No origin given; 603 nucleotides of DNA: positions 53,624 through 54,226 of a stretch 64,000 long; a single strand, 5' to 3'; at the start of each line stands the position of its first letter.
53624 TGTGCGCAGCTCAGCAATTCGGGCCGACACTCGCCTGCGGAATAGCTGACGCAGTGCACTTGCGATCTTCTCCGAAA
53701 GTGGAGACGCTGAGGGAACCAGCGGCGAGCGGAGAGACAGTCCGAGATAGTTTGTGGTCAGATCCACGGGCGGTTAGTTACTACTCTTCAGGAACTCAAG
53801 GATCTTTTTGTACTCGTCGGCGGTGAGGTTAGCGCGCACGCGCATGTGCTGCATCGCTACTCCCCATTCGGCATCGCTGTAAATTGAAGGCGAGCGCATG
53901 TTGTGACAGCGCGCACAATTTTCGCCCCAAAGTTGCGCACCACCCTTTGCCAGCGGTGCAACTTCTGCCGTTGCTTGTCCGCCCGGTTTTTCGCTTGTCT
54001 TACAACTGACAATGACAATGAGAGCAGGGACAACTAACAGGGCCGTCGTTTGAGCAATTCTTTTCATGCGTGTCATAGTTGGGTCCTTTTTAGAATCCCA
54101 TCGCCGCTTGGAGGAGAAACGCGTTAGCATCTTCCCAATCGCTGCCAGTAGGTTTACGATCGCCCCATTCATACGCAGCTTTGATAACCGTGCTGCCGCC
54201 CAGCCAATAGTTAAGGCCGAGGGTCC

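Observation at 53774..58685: NrfC/NrfD-type quinone module co-operonic with two monoheme cytochromes c and an outer-membrane beta-barrel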

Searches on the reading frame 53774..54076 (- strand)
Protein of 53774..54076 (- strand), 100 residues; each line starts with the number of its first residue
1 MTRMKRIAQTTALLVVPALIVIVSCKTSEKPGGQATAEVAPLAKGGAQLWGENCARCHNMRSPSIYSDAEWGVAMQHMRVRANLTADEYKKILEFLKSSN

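Call 3: search_protein_families(library=pfam, proteins=[window:53774-54076:-], max_evalue=0.1)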
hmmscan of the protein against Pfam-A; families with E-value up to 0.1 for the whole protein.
window:53774-54076:- (100 aa): 4 families
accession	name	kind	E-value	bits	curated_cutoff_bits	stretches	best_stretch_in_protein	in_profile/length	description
PF13442.11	Cytochrome_CBB3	-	0.0005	20.8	27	1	43-68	3-30/68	Cytochrome C oxidase, cbb3-type, subunit III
PF00034.26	Cytochrom_C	-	0.0017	20.1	21.3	0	45-60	3-18/90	Cytochrome c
PF09626.15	DHC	-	0.012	17.1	22.2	1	50-98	1-53/116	Dihaem cytochrome c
PF14279.12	HNH_5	-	0.059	13.7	27.5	1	25-59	4-41/56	HNH endonuclease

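Call 4: search_protein_families(library=ncbifam, proteins=[window:53774-54076:-], max_evalue=0.1)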
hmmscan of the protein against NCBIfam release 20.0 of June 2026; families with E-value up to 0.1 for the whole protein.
window:53774-54076:- (100 aa): 6 families
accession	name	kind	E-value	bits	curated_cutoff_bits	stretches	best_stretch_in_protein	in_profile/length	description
TIGR02162.1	torC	equivalog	0.0008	18.8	478.2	1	36-97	315-376/387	pentaheme c-type cytochrome TorC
NF050122.1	bc1_QcrC_actin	exception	0.003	16.9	200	1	18-61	14-59/253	cytochrome bc1 complex diheme cytochrome c subunit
NF052246.1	SorB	equivalog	0.021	14.9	93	1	36-98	12-78/80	SorB family sulfite dehydrogenase c-type cytochrome subunit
NF040606.1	CytoC_perox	subfamily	0.049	12.8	150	1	42-64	297-319/524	di-heme-cytochrome C peroxidase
NF045930.1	Cytc6PetJCyano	equivalog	0.088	12.8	135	0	38-59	23-44/110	cytochrome c6 PetJ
NF045774.1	cytochro_C551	exception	0.093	12.7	118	0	12-59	6-55/110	cytochrome c551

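Call 83: search_solved_structures(query=window:53774-54076:-, max_evalue=1)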
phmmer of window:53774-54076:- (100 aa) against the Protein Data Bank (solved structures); distinct sequences matched with E-value up to 1: 12.
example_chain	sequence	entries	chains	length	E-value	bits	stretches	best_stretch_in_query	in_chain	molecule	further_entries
7q21_C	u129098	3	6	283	0.0068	19.7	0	32-61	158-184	Cytochrome bc1 complex cytochrome c subunit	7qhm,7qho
9wcx_U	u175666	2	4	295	0.0083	19.4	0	10-61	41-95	Cytochrome bc1 complex cytochrome c subunit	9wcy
6hwh_M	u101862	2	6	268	0.059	16.7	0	13-61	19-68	Cytochrome bc1 complex cytochrome c subunit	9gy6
8ovc_O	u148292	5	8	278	0.069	16.5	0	13-61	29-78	Cytochrome bc1 complex cytochrome c subunit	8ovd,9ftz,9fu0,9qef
6adq_C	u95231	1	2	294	0.079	16.3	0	13-61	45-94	Cytochrome bc1 complex cytochrome c subunit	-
8smr_L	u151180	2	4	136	0.094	16.1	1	16-75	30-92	Cytochrome C5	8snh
8hcr_C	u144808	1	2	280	0.11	15.8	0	42-61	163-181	Cytochrome bc1 complex cytochrome c subunit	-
7e1v_O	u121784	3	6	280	0.11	15.8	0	42-61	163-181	Cytochrome bc1 complex cytochrome c subunit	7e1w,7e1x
7rh5_O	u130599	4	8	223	0.43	13.9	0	42-61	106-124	Cytochrome bc1 complex cytochrome c subunit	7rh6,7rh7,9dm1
2blf_B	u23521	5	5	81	0.88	12.9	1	35-87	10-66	Sulfite:cytochrome c oxidoreductase subunit B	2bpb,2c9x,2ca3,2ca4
6btm_A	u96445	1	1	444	0.89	12.9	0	35-77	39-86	Alternative Complex III subunit A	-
6xkx_p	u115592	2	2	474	0.94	12.9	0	31-60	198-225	Cbb3-type cytochrome c oxidase subunit CcoP,Cytochrome c-type cyt cy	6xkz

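Call 91: find_homologous_proteins(query=window:53774-54076:-, max_evalue=0.001)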
Query window:53774-54076:- (100 aa): 414 proteins with E <= 0.001 among 415 candidates; the best 120 are listed.
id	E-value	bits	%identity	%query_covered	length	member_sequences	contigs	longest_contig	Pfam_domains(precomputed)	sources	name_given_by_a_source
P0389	3.9e-53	195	90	100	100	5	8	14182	-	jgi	jgi:cytochrome c5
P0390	7.4e-50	184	84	100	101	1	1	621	-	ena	-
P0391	1.2e-29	120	58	99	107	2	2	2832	-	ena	-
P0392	1.6e-29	119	58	99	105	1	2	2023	-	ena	-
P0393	2.1e-29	119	58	99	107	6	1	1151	-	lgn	-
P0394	2.6e-29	119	57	99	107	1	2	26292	-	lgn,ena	-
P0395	3.6e-29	118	58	98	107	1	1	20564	-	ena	-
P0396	4.1e-29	118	56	99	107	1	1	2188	-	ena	-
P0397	7.3e-29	117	55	99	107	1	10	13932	-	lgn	-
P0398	7.6e-29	117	58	98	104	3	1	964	-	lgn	-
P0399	8.9e-29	117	57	99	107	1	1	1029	-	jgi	jgi:hypothetical protein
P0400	9.5e-29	117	56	99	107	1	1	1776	-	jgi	jgi:cytochrome c5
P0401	1.1e-28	117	56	98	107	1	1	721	-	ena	-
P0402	1.7e-28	116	54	100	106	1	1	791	-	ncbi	-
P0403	1.7e-28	116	58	99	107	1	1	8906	-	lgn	-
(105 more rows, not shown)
